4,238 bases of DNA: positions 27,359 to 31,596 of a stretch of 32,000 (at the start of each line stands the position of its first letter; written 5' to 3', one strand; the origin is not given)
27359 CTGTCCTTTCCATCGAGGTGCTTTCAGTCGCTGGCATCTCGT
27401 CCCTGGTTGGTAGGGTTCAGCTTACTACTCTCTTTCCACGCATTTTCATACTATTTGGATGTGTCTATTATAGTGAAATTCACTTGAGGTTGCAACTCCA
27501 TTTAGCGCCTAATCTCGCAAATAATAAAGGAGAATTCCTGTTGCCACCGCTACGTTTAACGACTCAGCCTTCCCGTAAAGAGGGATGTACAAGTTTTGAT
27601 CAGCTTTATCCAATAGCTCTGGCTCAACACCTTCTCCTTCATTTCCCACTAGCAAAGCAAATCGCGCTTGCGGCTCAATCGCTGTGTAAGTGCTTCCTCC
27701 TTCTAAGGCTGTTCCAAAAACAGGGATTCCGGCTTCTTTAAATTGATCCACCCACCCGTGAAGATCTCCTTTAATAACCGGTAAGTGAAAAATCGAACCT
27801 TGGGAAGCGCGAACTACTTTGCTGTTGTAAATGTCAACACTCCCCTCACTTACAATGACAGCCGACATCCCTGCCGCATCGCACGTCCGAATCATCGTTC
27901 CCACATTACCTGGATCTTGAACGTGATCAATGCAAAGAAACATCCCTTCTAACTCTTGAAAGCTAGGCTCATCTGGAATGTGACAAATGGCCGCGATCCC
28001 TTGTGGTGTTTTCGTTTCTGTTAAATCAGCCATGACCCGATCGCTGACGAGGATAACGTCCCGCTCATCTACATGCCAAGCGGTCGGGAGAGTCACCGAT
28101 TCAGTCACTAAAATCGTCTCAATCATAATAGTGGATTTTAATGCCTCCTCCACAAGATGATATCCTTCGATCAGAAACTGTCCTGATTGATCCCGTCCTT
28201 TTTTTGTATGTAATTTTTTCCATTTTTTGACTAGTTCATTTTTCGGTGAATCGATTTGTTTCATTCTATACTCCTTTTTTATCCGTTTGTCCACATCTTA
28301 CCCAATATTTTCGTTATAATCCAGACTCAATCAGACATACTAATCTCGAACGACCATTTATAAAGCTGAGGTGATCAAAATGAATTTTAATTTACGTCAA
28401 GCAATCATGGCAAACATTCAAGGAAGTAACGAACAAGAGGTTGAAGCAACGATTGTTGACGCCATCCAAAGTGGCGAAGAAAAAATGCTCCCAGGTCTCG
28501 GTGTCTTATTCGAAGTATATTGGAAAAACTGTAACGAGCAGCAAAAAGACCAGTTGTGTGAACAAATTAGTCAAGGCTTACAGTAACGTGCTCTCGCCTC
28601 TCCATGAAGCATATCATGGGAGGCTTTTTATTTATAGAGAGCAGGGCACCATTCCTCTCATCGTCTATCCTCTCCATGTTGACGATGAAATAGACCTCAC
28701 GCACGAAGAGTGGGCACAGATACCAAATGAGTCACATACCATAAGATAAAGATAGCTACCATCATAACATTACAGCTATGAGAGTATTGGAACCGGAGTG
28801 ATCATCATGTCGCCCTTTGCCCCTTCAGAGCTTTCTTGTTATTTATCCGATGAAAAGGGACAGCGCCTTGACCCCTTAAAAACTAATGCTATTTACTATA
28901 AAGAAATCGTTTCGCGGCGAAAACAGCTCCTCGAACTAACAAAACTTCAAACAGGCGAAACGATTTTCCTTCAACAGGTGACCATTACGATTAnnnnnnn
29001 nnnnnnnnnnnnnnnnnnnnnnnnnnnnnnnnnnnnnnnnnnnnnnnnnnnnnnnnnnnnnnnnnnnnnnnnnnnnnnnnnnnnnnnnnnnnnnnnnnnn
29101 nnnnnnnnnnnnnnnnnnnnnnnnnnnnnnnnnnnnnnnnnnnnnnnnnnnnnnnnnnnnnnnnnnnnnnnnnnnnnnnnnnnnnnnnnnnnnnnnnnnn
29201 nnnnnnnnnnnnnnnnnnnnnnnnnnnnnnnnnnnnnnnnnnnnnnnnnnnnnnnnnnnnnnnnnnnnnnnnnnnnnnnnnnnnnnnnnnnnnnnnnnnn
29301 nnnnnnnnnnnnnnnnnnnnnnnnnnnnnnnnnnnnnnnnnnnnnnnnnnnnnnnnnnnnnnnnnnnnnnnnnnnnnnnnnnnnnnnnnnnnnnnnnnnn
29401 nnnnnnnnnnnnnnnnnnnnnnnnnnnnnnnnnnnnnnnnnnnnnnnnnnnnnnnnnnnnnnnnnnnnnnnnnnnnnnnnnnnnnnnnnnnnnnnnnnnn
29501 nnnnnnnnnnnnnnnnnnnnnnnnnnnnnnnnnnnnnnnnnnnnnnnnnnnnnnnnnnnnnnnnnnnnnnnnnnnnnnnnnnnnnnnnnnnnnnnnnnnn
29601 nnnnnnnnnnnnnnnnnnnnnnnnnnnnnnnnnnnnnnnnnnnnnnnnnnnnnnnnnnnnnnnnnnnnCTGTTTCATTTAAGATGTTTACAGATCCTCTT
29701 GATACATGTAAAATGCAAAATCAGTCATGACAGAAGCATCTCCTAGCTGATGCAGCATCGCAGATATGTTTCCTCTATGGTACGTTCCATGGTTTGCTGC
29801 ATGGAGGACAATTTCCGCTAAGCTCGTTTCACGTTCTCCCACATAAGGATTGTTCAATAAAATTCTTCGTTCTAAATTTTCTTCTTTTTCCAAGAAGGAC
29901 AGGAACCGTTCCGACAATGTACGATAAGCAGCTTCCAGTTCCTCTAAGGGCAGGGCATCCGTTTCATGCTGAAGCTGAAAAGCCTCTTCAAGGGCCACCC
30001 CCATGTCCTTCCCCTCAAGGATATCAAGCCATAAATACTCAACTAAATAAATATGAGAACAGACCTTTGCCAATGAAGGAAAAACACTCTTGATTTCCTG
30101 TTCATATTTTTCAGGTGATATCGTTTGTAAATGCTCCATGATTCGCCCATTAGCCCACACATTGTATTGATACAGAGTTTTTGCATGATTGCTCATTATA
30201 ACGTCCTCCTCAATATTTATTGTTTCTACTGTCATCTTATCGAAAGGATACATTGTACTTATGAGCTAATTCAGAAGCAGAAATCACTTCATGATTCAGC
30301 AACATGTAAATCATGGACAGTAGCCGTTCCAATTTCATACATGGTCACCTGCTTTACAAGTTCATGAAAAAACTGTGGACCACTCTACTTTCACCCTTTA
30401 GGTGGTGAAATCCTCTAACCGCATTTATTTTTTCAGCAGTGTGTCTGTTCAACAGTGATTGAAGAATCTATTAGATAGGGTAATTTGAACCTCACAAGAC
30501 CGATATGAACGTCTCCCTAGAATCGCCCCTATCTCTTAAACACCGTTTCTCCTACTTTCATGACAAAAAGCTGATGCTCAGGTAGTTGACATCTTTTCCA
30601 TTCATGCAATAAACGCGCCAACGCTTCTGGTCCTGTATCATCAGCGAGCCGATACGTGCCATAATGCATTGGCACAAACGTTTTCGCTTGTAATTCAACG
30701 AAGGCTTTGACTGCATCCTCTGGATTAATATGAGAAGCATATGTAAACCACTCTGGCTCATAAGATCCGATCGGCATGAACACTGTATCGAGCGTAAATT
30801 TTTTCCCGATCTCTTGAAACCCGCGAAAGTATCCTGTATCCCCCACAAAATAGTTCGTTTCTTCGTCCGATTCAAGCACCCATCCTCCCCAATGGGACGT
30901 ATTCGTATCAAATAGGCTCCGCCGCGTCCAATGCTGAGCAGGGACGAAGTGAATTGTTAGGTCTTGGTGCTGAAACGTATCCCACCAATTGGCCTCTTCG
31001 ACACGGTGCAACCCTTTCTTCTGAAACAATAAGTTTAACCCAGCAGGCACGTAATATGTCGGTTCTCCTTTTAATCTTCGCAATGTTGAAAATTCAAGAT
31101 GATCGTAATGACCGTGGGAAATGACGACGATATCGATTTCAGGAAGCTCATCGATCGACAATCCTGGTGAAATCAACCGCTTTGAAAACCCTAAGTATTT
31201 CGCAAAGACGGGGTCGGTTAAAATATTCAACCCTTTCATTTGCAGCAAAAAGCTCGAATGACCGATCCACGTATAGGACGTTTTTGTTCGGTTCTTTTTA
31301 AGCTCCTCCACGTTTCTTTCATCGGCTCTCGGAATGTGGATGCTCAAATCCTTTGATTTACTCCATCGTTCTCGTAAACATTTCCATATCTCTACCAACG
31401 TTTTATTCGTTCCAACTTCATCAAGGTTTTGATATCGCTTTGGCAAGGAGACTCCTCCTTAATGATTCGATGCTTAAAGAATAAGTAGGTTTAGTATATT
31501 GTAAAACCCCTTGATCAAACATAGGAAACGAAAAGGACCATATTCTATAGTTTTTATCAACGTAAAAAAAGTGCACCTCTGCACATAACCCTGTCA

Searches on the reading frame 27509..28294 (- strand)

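Call 32: search_protein_families(library=pfam, proteins=[window:27509-28294:-], max_evalue=0.01)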
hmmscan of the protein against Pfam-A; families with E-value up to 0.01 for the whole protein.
window:27509-28294:- (261 aa): 3 families
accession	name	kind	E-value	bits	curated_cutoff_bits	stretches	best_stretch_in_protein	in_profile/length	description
PF00588.24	SpoU_methylase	-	7.3e-41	140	29.7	1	118-257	2-142/142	SpoU rRNA Methylase family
PF22435.1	MRM3-like_sub_bind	-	8.6e-26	90.6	27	1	19-102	1-84/84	MRM3-like substrate binding domain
PF08032.17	SpoU_sub_bind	-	3.3e-14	53.4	22.8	1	41-107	1-73/76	RNA 2'-O ribose methyltransferase substrate binding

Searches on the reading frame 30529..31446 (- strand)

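Call 32: search_protein_families(library=pfam, proteins=[window:30529-31446:-], max_evalue=0.01)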
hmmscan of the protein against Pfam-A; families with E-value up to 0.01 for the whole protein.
window:30529-31446:- (305 aa): 3 families
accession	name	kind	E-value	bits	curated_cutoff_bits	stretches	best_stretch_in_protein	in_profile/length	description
PF12706.13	Lactamase_B_2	-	2.7e-38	132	27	1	74-262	2-200/200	Beta-lactamase superfamily domain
PF13483.12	Lactamase_B_3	-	1.5e-21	77.4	24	1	59-261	3-160/160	Beta-lactamase superfamily domain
PF00753.33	Lactamase_B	-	1.2e-05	25.8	22.7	1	59-225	2-162/196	Metallo-beta-lactamase superfamily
